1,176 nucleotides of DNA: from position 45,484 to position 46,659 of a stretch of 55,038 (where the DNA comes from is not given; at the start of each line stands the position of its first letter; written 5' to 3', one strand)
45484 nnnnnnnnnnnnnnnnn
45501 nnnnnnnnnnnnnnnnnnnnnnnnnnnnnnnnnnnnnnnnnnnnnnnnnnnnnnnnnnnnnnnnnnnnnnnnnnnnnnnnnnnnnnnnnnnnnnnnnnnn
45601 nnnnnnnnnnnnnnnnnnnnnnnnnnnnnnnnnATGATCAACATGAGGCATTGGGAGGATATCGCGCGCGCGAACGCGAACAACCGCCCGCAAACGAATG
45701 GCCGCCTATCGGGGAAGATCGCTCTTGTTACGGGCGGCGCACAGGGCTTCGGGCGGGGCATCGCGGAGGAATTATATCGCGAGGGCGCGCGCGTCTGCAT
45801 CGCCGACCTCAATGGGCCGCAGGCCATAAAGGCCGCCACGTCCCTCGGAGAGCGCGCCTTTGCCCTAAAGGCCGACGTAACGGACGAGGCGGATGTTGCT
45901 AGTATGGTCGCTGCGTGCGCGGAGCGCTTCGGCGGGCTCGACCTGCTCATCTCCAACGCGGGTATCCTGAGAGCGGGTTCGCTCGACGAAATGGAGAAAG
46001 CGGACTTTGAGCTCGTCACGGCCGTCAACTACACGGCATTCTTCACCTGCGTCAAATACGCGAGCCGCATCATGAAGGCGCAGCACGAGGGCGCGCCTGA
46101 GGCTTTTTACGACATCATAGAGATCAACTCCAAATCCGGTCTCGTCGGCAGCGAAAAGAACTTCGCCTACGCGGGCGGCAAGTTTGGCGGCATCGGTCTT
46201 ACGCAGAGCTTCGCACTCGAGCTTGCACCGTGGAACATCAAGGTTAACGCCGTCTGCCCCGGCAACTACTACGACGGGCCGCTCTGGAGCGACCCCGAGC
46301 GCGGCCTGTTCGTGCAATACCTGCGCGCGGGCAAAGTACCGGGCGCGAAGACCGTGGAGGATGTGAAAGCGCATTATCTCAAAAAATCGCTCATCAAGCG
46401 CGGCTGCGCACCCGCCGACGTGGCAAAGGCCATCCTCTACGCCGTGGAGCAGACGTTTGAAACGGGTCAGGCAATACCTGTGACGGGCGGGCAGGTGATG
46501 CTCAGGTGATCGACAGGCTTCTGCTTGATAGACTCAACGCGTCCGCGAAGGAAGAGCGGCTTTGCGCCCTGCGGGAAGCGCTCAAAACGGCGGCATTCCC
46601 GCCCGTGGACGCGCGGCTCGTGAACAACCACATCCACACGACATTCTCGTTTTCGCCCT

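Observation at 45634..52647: Rhamnose operon continues into SrlD-like SDR / PHP phosphatase / SorE-like reductase / lipoyl-E2 / fused E1 alpha-beta: possible undescribed 6-deoxyhexose branch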

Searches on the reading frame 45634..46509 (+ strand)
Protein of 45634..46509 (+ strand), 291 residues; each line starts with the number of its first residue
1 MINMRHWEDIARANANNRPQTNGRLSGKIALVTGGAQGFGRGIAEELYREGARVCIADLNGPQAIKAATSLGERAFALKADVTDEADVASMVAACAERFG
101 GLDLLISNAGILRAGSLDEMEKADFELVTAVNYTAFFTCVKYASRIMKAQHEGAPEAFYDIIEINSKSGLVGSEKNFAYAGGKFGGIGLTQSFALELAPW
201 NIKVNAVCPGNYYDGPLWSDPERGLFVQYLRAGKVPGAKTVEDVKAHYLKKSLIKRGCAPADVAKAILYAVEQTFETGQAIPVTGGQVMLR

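Call 3: search_protein_families(library=pfam, proteins=[window:45634-46509:+])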
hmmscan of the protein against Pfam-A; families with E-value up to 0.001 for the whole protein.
window:45634-46509:+ (291 aa): 3 families
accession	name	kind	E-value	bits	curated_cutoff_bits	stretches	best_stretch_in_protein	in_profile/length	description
PF00106.31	adh_short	-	1.7e-47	161.9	26.6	1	28-211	1-181/195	short chain dehydrogenase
PF13561.12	adh_short_C2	-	2.8e-40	138.8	27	1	36-210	3-174/236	Enoyl-(Acyl carrier protein) reductase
PF08659.16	KR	-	4.6e-11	43.4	22.6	1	31-135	4-115/180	KR domain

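Call 4: search_protein_families(library=ncbifam, proteins=[window:45634-46509:+])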
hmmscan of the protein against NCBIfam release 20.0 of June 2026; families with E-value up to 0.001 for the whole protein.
window:45634-46509:+ (291 aa): 218 families (the best 25 are shown)
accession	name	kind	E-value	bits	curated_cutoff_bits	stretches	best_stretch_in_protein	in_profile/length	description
NF009050.0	PRK12384.1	equivalog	7.1e-65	219.2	307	1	28-289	3-258/259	sorbitol-6-phosphate dehydrogenase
NF005559.1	PRK07231.1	subfamily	1.5e-50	172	215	1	24-211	1-185/249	glucose 1-dehydrogenase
NF004198.0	PRK05653.1-3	equivalog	1.1e-49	169.2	296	1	24-211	4-188/248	3-oxoacyl-ACP reductase FabG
NF009093.0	PRK12429.1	subfamily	1.3e-46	159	258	1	25-289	3-258/259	3-hydroxybutyrate dehydrogenase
TIGR02632.1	RhaD_aldol-ADH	equivalog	7.2e-45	153.5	567.75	1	22-287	409-670/676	bifunctional rhamnulose-1-phosphate aldolase/short-chain dehydrogenase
NF006189.0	PRK08324.1-3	equivalog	9e-44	149.9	634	1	21-287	432-695/701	bifunctional rhamnulose-1-phosphate aldolase/short-chain dehydrogenase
NF004791.0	PRK06138.1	equivalog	5.6e-43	147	312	1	24-288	2-250/252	SDR family oxidoreductase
TIGR01963.1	PHB_DH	subfamily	3e-42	144.7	307.05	1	28-288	2-253/255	3-hydroxybutyrate dehydrogenase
NF009466.0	PRK12826.1-2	subfamily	5.9e-42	143.8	222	1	28-289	4-246/248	3-oxoacyl-ACP reductase FabG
TIGR01830.1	3oxo_ACP_reduc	equivalog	9.9e-42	143.3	297.75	1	30-210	1-179/239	3-oxoacyl-[acyl-carrier-protein] reductase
TIGR03971.1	SDR_subfam_1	subfamily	2.7e-41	141.7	300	1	25-288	1-269/271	mycofactocin-coupled SDR family oxidoreductase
NF005472.0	PRK07067.1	equivalog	5.5e-41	140.8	338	1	24-289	3-256/257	L-iditol 2-dehydrogenase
NF004818.0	PRK06172.1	equivalog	1.3e-40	139.3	336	1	24-210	4-188/253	SDR family oxidoreductase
NF006195.0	PRK08324.2-3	equivalog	2.4e-40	138.4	931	1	20-289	418-676/678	bifunctional aldolase/short-chain dehydrogenase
NF052558.1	MBtsdlDhBudC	equivalog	3.3e-40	138.2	270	1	26-210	2-180/250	meso-2,3-butanediol dehydrogenase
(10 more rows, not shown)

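Call 27: search_solved_structures(query=window:45634-46509:+, max_evalue=1e-25)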
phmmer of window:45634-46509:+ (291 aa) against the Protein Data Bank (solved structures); distinct sequences matched with E-value up to 1e-25: 40.
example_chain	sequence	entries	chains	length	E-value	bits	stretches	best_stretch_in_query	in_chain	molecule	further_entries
5o3z_A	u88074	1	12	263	9.3e-45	156.6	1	28-289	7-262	Sorbitol-6-phosphate dehydrogenase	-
2et6_A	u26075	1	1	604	4.2e-33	118.4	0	24-209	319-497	(3R)-hydroxyacyl-CoA dehydrogenase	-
4ni5_A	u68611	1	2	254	3.8e-32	115.2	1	24-219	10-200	Oxidoreductase, short-chain dehydrogenase/reductase family protein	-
6pei_A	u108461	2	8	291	4.1e-31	111.8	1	23-231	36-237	Sorbitol dehydrogenase (L-iditol 2-dehydrogenase)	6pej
4e6p_A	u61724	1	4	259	4.1e-31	111.8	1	24-231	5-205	Probable sorbitol dehydrogenase (L-iditol 2-dehydrogenase)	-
7e6o_C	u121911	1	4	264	7.5e-31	111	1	23-237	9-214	Short-chain dehydrogenase/reductase SDR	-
2uvd_A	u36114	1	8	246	1.3e-30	110.2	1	25-210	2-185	3-OXOACYL-(ACYL-CARRIER-PROTEIN) REDUCTASE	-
6zzq_A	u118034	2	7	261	1.4e-30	110.1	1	25-286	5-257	3-hydroxybutyrate dehydrogenase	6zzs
7djs_A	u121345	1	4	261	4.4e-30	108.5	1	23-211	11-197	SDR family oxidoreductase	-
4jro_A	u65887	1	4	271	4.7e-30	108.4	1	20-210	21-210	FabG protein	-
3ndr_A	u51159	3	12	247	9.6e-30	107.4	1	24-238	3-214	3-oxoacyl-(Acyl-carrier protein) reductase | Pyridoxal 4-dehydrogenase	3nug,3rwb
4nbu_A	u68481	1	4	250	2.6e-29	106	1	23-224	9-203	3-oxoacyl-(Acyl-carrier-protein) reductase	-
4weo_A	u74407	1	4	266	3.5e-29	105.5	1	23-286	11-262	Putative acetoin(Diacetyl) reductase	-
4dml_A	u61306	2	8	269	4.9e-29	105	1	24-211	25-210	3-oxoacyl-[acyl-carrier-protein] reductase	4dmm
1k2w_A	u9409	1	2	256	1.9e-28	103.1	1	24-222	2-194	SORBITOL DEHYDROGENASE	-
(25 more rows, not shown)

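Call 88: search_dna_similar(query=window:45634-46509:+, collection=plasmids, mode=protein, max_rows=25, max_evalue=1e-30)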
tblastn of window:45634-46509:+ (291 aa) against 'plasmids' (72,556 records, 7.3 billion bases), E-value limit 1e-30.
Records with a match: 52; places in all: 54; records where one place covers at least 80% of the query: 50.
Best place of each record, by identity: <60% 52.
By first word of the organism name: Rahnella 9; Rhodococcus 6; Azospirillum 5; Rhizobium 4; Klebsiella 3; Acinetobacter 3; Escherichia 3; Aeromonas 2; Pantoea 2; Enterobacter 1; and 14 more.
By predicted mobility (MOB-suite, as given by PLSDB): non-mobilizable 36; mobilizable 9; conjugative 7.
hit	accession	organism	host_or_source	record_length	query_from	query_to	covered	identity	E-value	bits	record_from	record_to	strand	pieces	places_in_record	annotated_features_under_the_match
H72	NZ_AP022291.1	Aeromonas veronii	-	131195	28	290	90%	38.9%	3e-44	167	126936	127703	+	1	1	srlD: sorbitol-6-phosphate dehydrogenase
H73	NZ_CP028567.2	Aeromonas hydrophila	Pure Culture,Sewage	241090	28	290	90%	38.9%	3e-44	167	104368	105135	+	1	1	srlD: sorbitol-6-phosphate dehydrogenase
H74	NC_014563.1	Pantoea vagans C9-1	-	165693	28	290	90%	38.7%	3e-41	159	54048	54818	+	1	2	srlD: sorbitol-6-phosphate dehydrogenase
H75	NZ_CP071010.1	Enterobacter hormaechei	Homo sapiens,Chromosome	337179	28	290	90%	38.5%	3e-41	159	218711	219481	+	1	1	srlD: sorbitol-6-phosphate dehydrogenase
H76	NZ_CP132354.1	Erwinia pyri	Pyrus,cell culture,orchard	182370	28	290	90%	38.4%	6e-41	157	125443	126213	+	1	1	srlD: sorbitol-6-phosphate dehydrogenase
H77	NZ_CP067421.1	Skermanella sp. TT6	Homo sapiens,single cell,skin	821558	25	286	90%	38.4%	5e-31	129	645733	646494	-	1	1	SDR family NAD(P)-dependent oxidoreductase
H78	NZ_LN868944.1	Salmonella enterica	Homo sapiens,feces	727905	7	290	98%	35.3%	2e-38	150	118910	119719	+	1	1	srlD: sorbitol-6-phosphate dehydrogenase | srlB: PTS glucitol/sorbitol transporter subunit IIA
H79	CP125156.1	Klebsiella pneumoniae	-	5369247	24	290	92%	37.2%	4e-38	149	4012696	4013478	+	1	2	srlD: sorbitol-6-phosphate dehydrogenase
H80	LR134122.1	Klebsiella aerogenes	not available: to be reported later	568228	24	290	92%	37.2%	7e-38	149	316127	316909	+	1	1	srlD: Sorbitol-6-phosphate 2-dehydrogenase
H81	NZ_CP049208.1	Agrobacterium rubi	Raspberry,cell culture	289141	3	289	99%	34.6%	2e-32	133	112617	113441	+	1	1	L-iditol 2-dehydrogenase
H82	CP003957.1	Rhodococcus opacus PD630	-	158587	18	289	93%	36.5%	7e-32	131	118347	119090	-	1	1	putative oxidoreductase | 3-hydroxypropionyl-coenzyme A dehydratase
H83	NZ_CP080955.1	Rhodococcus opacus PD630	cell culture,environmental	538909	18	289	93%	36.5%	7e-32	131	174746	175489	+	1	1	fabG: 3-oxoacyl-ACP reductase FabG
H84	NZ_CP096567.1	Rhodococcus qingshengii JCM 15477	sandy loam,soil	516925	23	289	92%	37.2%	1e-32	134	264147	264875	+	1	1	fabG: 3-oxoacyl-ACP reductase FabG | enoyl-CoA hydratase/isomerase family protein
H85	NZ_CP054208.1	Rhodococcus qingshengii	cell culture,carbendazim contaminated ...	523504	23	289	92%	37.2%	1e-32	134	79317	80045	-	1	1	fabG: 3-oxoacyl-ACP reductase FabG | enoyl-CoA hydratase/isomerase family protein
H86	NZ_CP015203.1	Rhodococcus sp. 008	Skate,bacterial culture,renal tissue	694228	23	289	92%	37.2%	1e-32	134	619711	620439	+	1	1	fabG: 3-oxoacyl-ACP reductase FabG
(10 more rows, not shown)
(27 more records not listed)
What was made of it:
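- On Sorbitol-6-phosphate dehydrogenase (SrlD): 37-39% identical to srlD (call 88).
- Its best named relatives are srlD (calls 4, 27, 88).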
